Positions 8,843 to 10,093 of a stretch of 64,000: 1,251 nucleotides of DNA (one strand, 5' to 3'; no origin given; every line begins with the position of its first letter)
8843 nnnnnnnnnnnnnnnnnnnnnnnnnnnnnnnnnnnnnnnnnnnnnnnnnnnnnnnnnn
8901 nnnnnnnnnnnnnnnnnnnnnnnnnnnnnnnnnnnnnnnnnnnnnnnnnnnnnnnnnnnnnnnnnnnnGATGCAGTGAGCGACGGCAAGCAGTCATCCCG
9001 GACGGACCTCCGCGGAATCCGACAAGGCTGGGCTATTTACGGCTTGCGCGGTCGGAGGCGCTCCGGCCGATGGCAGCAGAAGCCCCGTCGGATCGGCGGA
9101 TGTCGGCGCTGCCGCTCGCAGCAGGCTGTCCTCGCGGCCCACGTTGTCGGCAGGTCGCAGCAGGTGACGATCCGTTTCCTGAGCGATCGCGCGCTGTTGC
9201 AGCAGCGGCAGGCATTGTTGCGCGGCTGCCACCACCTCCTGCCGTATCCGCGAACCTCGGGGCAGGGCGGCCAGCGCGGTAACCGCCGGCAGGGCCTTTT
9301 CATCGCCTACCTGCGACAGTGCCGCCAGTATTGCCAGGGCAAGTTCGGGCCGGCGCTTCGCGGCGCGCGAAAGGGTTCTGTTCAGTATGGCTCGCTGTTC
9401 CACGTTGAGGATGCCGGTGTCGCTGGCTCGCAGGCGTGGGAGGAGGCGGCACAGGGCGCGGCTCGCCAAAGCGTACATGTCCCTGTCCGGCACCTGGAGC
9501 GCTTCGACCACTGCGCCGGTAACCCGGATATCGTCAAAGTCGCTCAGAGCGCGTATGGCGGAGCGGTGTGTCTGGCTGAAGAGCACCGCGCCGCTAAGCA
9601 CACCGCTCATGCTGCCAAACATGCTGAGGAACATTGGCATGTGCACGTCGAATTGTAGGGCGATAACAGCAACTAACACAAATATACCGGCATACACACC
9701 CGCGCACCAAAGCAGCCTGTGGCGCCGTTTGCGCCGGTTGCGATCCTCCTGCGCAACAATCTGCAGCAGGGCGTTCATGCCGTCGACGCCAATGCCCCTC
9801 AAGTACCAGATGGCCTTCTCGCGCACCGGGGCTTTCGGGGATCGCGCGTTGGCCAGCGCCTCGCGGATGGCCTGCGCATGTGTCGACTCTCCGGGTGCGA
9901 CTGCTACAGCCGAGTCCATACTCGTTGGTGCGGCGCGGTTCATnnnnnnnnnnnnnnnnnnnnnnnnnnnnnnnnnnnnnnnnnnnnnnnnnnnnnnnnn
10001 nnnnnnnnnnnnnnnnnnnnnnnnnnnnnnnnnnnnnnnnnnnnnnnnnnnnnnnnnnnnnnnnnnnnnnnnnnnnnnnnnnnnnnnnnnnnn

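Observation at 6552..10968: A family of four membrane-anchored HEAT-repeat proteins, including a tandem triplication, converging on the FHA-PP2C-kinase operon.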

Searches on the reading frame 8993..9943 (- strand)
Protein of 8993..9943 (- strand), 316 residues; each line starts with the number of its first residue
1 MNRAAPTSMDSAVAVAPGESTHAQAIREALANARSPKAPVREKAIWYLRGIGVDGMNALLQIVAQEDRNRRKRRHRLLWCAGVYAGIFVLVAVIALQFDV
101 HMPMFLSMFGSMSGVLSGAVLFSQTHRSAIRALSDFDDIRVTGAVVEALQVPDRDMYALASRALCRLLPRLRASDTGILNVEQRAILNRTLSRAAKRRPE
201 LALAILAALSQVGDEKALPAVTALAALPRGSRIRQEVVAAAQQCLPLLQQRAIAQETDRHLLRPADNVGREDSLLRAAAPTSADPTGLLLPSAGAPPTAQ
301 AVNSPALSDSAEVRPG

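Call 7: search_protein_families(library=pfam, proteins=[window:8993-9943:-], max_evalue=0.1)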
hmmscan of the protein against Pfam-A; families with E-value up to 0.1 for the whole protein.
window:8993-9943:- (316 aa): 2 families
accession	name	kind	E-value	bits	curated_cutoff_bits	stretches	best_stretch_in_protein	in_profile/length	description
PF13646.12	HEAT_2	-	9.1e-05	23.1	27.7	0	192-240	38-86/88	HEAT repeats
PF13829.11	DUF4191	-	0.072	12.9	30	0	69-129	18-76/219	Domain of unknown function (DUF4191)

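Call 13: find_homologous_proteins(query=window:8993-9943:-)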
Query window:8993-9943:- (316 aa): 48 proteins with E <= 0.001 among 8000 candidates.
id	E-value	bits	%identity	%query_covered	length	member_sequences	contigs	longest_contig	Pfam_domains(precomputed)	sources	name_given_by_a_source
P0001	4.1e-189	645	100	97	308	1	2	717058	-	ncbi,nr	ncbi:MAG: hypothetical protein KGJ62_02500 [Armatimonadetes bacterium]|nr:hypothetical protein [Arma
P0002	1.2e-104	368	59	100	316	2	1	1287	-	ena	-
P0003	7.3e-87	309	55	99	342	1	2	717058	-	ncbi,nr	ncbi:MAG: hypothetical protein KGJ62_02505 [Armatimonadetes bacterium]|nr:hypothetical protein [Arma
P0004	5.6e-38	149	43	81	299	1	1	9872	-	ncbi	-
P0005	3.8e-37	146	39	81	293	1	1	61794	-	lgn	-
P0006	7.3e-35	139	39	75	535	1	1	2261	-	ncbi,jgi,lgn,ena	jgi:hypothetical protein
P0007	2.5e-32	130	36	68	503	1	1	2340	-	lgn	-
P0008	2.6e-32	130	42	59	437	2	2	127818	-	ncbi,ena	-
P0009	3.1e-32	130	40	86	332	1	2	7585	-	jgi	jgi:hypothetical protein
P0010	4.7e-32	129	40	55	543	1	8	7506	-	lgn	-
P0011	5.0e-31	126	29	58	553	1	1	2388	-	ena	-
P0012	1.4e-30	125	39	68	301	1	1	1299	-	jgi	jgi:hypothetical protein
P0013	2.6e-30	124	35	81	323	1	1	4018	-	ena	-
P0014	4.5e-30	123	35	83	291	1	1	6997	PF13646.13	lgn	-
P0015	6.2e-30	122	35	74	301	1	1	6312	-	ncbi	-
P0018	8.9e-29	119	35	80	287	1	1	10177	PF13646.13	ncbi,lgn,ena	-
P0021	3.2e-26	110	38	78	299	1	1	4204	PF13646.13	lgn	-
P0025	2.3e-24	104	36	73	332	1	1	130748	-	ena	-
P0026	8.9e-24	102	32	77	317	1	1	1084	PF13646.13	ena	-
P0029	2.7e-23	101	36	75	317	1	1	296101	-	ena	-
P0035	8.0e-14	70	28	85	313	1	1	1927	PF13646.13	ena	-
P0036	2.2e-12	65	32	69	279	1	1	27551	PF13646.13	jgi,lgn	jgi:HEAT repeat protein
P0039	7.7e-12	63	34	64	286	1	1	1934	PF13646.13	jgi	jgi:HEAT repeat protein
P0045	5.5e-10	57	36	49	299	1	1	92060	PF13646.13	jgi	jgi:hypothetical protein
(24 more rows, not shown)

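Call 18: find_encoding_contigs(protein=P0029, flank=10000, max_places=2)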
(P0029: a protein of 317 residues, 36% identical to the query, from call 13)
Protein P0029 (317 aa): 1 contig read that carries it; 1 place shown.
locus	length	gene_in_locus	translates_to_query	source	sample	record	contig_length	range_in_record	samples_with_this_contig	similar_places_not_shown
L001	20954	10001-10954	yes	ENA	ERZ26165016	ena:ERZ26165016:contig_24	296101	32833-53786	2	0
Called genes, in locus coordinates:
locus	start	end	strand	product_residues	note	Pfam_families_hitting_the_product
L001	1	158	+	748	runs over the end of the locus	PF27016:TCAF_N, PF17291:M60-like_N, PF13402:Peptidase_M60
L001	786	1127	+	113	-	PF08869:XisI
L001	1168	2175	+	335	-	-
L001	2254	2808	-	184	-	-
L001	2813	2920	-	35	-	-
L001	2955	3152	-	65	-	-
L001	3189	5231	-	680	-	PF12838:Fer4_7 (faint), PF13534:Fer4_17 (faint), PF00037:Fer4 (faint), PF12797:Fer4_2 (faint), PF13183:Fer4_8, PF13187:Fer4_9, PF13237:Fer4_10 (weak), PF02754:CCG, +1 more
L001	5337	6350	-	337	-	PF01012:ETF, PF00766:ETF_alpha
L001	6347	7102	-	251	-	PF01012:ETF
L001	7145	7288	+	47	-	-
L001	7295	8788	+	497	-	PF03841:SelA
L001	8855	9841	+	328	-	-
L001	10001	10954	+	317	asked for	-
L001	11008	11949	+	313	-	-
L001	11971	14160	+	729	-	PF00270:DEAD, PF04851:ResIII (weak), PF00271:Helicase_C, PF16124:RecQ_Zn_bind, PF00570:HRDC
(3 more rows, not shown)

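Call 19: find_encoding_contigs(protein=P0025, flank=10000, max_places=2)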
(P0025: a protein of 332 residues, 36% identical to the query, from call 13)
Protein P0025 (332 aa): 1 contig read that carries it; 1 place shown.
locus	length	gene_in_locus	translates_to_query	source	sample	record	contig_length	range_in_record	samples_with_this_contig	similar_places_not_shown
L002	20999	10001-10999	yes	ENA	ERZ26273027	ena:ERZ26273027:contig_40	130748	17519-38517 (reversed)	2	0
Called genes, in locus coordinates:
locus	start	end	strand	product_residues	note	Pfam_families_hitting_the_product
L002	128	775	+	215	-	-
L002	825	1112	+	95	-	PF01329:Pterin_4a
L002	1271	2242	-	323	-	PF18914:DUF5666 (faint)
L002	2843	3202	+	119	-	-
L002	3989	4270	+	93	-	PF02583:Trns_repr_metal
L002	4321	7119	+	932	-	PF13473:Cupredoxin_1, PF00403:HMA, PF00122:E1-E2_ATPase, PF00702:Hydrolase, PF08282:Hydrolase_3 (faint)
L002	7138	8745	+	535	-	PF12390:Se-cys_synth_N (weak), PF03841:SelA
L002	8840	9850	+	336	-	-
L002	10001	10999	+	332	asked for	-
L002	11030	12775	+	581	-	-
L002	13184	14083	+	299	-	PF00586:AIRS, PF02769:AIRS_C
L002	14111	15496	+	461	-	PF13650:Asp_protease_2, PF13975:gag-asp_proteas (faint), PF00595:PDZ (weak), PF13180:PDZ_2 (weak), PF17820:PDZ_6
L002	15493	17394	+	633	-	PF13231:PMT_2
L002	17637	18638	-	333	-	PF13304:AAA_21, PF13175:AAA_15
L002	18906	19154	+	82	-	-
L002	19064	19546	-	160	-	PF01844:HNH, PF14279:HNH_5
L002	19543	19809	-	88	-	-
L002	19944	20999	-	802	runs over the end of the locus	PF00664:ABC_membrane, PF00005:ABC_tran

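Call 20: find_encoding_contigs(protein=P0005, flank=10000, max_places=2)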
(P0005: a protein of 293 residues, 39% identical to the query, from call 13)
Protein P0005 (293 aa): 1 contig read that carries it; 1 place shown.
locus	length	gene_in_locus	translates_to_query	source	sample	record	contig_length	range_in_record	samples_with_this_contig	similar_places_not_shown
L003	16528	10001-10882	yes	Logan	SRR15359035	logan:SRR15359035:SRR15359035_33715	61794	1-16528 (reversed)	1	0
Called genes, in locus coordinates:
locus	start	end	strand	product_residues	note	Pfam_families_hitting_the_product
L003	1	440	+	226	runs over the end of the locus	PF05724:TPMT (weak), PF03848:TehB, PF05175:MTS (weak), PF13489:Methyltransf_23, PF13649:Methyltransf_25, PF13847:Methyltransf_31, PF08241:Methyltransf_11, PF08242:Methyltransf_12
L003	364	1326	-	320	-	PF04794:YdjC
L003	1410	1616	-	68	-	-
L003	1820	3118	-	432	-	PF00709:Adenylsucc_synt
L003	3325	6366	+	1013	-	PF00150:Cellulase (weak)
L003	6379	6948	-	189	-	PF14512:TM1586_NiRdase (faint), PF00881:Nitroreductase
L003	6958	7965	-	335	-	PF14512:TM1586_NiRdase (faint), PF00881:Nitroreductase (faint)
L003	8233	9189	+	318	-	-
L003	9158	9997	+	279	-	PF13646:HEAT_2 (faint)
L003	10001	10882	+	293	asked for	-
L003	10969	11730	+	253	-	PF00106:adh_short, PF08659:KR, PF13561:adh_short_C2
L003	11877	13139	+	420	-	PF04198:Sugar-bind (weak)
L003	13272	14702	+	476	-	PF00342:PGI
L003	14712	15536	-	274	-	PF02578:Cu-oxidase_4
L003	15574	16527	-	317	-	?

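Call 25: find_related_loci(query=A3, collection=genome_contigs, flank=10000)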
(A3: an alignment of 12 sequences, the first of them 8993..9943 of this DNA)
Query A3 (316 aa) in genome_contigs; peptide patterns used: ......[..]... (x = any residue, [..] = any of these).
45 stretches matched a pattern; 19 encode a relative of the query (tblastn E <= 1e-3); 19 distinct loci.
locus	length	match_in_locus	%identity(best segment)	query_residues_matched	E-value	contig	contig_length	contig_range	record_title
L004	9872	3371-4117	43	38-294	1e-42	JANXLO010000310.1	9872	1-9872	MAG: Chthonomonadaceae bacterium isolate 336R_concoct_108 336R_k141_1026893, whole genome shotgun sequence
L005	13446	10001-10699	43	66-293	6e-39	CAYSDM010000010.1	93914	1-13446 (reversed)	MAG TPA_asm: uncultured Chthonomonadaceae bacterium isolate binchicken_co274_461 genome assembly, contig: NODE_576_lengt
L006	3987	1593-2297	40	56-295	6e-38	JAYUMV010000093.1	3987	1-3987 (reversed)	MAG: Chthonomonadaceae bacterium isolate GFS_9681 GFS_9681_92, whole genome shotgun sequence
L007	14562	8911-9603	42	41-265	5e-37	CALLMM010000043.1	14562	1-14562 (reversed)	MAG: uncultured Chthonomonadales bacterium isolate N1_Bin_MAXBIN__064_1 genome assembly, contig: c_000000703885, whole g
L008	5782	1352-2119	38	37-282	6e-33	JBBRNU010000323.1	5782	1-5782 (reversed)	MAG: Chthonomonadales bacterium isolate La1_metabat2.198 LA1C_B2.198_k141_485328L_5782_cov_15.0000, whole genome shotgun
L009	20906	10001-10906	34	12-292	1e-31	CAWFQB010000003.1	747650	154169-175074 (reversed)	MAG: uncultured Chthonomonadaceae bacterium isolate MFD04580.bin.2.50 genome assembly, contig: contig_14441, whole genom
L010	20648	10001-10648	37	79-288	4e-28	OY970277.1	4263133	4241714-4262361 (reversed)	MAG: uncultured Verrucomicrobiae bacterium isolate MFD04580.bin.1.45 genome assembly, chromosome: 1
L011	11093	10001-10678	33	65-298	3e-26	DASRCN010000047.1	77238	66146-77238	MAG TPA_asm: Chthonomonadaceae bacterium isolate SMAG_U9954 k141_526041, whole genome shotgun sequence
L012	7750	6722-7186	47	136-291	3e-26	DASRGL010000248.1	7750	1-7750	MAG TPA_asm: Chthonomonadaceae bacterium isolate SMAG_U10057 k141_1947523, whole genome shotgun sequence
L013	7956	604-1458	34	10-301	6e-25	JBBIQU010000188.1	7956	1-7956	MAG: Chthonomonadales bacterium isolate PBS170224_bin_333 NODE_3034_length_7956_cov_4.240856, whole genome shotgun seque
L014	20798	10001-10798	32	24-294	6e-25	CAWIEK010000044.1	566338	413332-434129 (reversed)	MAG: uncultured Chthonomonadaceae bacterium isolate MFD04580.bin.1.91 genome assembly, contig: contig_8351, whole genome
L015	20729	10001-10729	33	48-294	9e-23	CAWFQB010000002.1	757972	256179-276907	MAG: uncultured Chthonomonadaceae bacterium isolate MFD04580.bin.2.50 genome assembly, contig: contig_14440, whole genom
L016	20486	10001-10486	43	133-289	1e-22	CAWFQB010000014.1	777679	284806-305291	MAG: uncultured Chthonomonadaceae bacterium isolate MFD04580.bin.2.50 genome assembly, contig: contig_8072, whole genome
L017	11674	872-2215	35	61-276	1e-20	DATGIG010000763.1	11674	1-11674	MAG TPA_asm: Chthonomonadaceae bacterium isolate SMAG_U9801 k141_506250, whole genome shotgun sequence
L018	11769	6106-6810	38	51-298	3e-20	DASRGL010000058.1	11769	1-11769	MAG TPA_asm: Chthonomonadaceae bacterium isolate SMAG_U10057 k141_557276, whole genome shotgun sequence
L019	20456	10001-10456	36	122-295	3e-18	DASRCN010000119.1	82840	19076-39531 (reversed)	MAG TPA_asm: Chthonomonadaceae bacterium isolate SMAG_U9954 k141_444940, whole genome shotgun sequence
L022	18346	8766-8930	38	139-193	2e-4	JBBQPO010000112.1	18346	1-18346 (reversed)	MAG: Chthonomonadales bacterium isolate Co_metawrap_1510 Cmw_1510_k141_1863965_length_18346_cov_7.9985, whole genome sho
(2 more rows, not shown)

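Call 30: search_protein_families(library=pfam, proteins=[L019:15316-15897:-, L002:13184-14083:+, L022:4631-4960:-], max_evalue=0.01)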
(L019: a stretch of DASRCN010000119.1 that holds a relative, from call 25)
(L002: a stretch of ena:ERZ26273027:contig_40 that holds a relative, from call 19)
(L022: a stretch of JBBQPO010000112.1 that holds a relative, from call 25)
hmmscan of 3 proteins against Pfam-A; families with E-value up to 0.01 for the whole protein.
L019:15316-15897:- (194 aa): 1 family
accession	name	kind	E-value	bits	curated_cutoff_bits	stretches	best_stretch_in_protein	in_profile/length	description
PF02861.25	Clp_N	-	7.1e-29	100.2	20.7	2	102-143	1-42/53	Clp amino terminal domain, pathogenicity island component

L002:13184-14083:+ (299 aa): 2 families
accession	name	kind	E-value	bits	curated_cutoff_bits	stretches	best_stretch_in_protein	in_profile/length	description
PF00586.29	AIRS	-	3.5e-24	85.8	24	1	3-101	11-112/112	AIR synthase related protein, N-terminal domain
PF02769.27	AIRS_C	-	1.3e-20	74.6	23.1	1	113-296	1-153/156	AIR synthase related protein, C-terminal domain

L022:4631-4960:- (110 aa): 0 families

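Call 47: predict_structure(alignment_id=A2)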
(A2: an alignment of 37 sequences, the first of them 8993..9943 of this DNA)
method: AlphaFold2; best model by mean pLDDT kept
length: 316 residues; sequences in the alignment: 37
mean_pLDDT: 82.6   pTM: 0.73
mean pLDDT of the five models: 82.6, 82.1, 81.5, 81.4, 80.7
residues with pLDDT >= 90: 177; 70-90: 65; 50-70: 38; < 50: 36
segments of 3 or more residues with pLDDT < 50: 1-3, 9-12, 291-306, 308-312, 314-316
pLDDT, mean of each block of 10 residues (from residue 1): 49 55 87 90 91 89 90 92 93 91 81 78 84 94 96 95 98 96 97 97 98 97 97 98 98 93 60 53 53 47 47 45
secondary structure, 60 per line:
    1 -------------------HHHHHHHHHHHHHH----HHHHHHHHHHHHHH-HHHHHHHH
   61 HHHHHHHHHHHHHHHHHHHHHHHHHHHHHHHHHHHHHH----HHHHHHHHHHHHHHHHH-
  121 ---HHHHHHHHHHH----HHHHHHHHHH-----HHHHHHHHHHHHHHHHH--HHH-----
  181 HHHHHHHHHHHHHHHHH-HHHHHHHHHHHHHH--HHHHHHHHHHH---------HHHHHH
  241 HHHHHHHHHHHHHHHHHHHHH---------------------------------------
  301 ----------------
elements in order: H20-33 H38-51 H53-98 H103-119 H124-134 H139-148 H154-170 H181-197 H199-212 H215-225 H235-261

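Call 49: fold_search(model_id=the predicted structure, library=pdb)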
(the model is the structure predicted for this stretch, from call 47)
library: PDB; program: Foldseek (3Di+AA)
matches with E <= 10: 1224; with E <= 0.001: 0
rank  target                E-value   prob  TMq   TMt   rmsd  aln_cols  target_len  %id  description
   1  4db8_B                2.4e-03  1.00  0.34  0.42  14.4       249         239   16  Designed Armadillo-repeat Protein (released 2012-05-16)
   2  7q1f_C                3.3e-03  1.00  0.30  0.39  15.8       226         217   18  CPAP:TUBULIN:IE5 ALPHAREP COMPLEX (released 2022-04-20)
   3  7z0g_T                3.3e-03  1.00  0.29  0.38  15.8       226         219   18  CPAP:TUBULIN:IE5 ALPHAREP COMPLEX P1 SPACE GROUP (released 2022-04-13)
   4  7z0g_C                3.5e-03  1.00  0.29  0.38  15.8       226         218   18  CPAP:TUBULIN:IE5 ALPHAREP COMPLEX P1 SPACE GROUP (released 2022-04-13)
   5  3c5w_A                4.6e-03  0.99  0.23  0.29  17.6       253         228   14  Complex between PP2A-specific methylesterase PME-1 and PP2A core enzyme (released 2008-04-15)
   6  4db8_A                5.1e-03  1.00  0.34  0.41  14.6       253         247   16  Designed Armadillo-repeat Protein (released 2012-05-16)
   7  6ft5                  5.4e-03  1.00  0.31  0.47  10.6       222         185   16  Structure of A3_A3, an artificial bi-domain protein based on two identical alphaRep A3 domains (released 2018-08-08)
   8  6s9l_A                5.4e-03  1.00  0.34  0.37  16.2       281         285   16  Designed Armadillo Repeat protein Lock1 bound to (KR)4KLSF target (released 2020-02-19)
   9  4pls_A                5.6e-03  1.00  0.32  0.35  15.0       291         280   15  Crystal Structures of Designed Armadillo Repeat Proteins: Implications of Construct Design and Crystallization Conditi (released 2014-12-10)
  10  4db8_C                5.9e-03  1.00  0.34  0.43  14.7       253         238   16  Designed Armadillo-repeat Protein (released 2012-05-16)
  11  7q1e_D                6.2e-03  1.00  0.32  0.56  10.5       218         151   17  CPAP:TUBULIN:IIH5 ALPHAREP COMPLEX (released 2022-04-13)
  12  4db8_D                6.5e-03  1.00  0.27  0.33  17.5       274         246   16  Designed Armadillo-repeat Protein (released 2012-05-16)
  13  6gwc_C                6.8e-03  1.00  0.29  0.38   7.9       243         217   14  Tubulin:iE5 alphaRep complex (released 2019-01-30)
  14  1g3j_C                6.8e-03  0.99  0.27  0.20  20.0       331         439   17  CRYSTAL STRUCTURE OF THE XTCF3-CBD/BETA-CATENIN ARMADILLO REPEAT COMPLEX (released 2000-12-11)
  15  8aw4_A                7.5e-03  1.00  0.32  0.48   5.8       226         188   15  Structure of a complex of biosynthetic proteins bB-E3 and bGFPD-YY (released 2022-12-28)
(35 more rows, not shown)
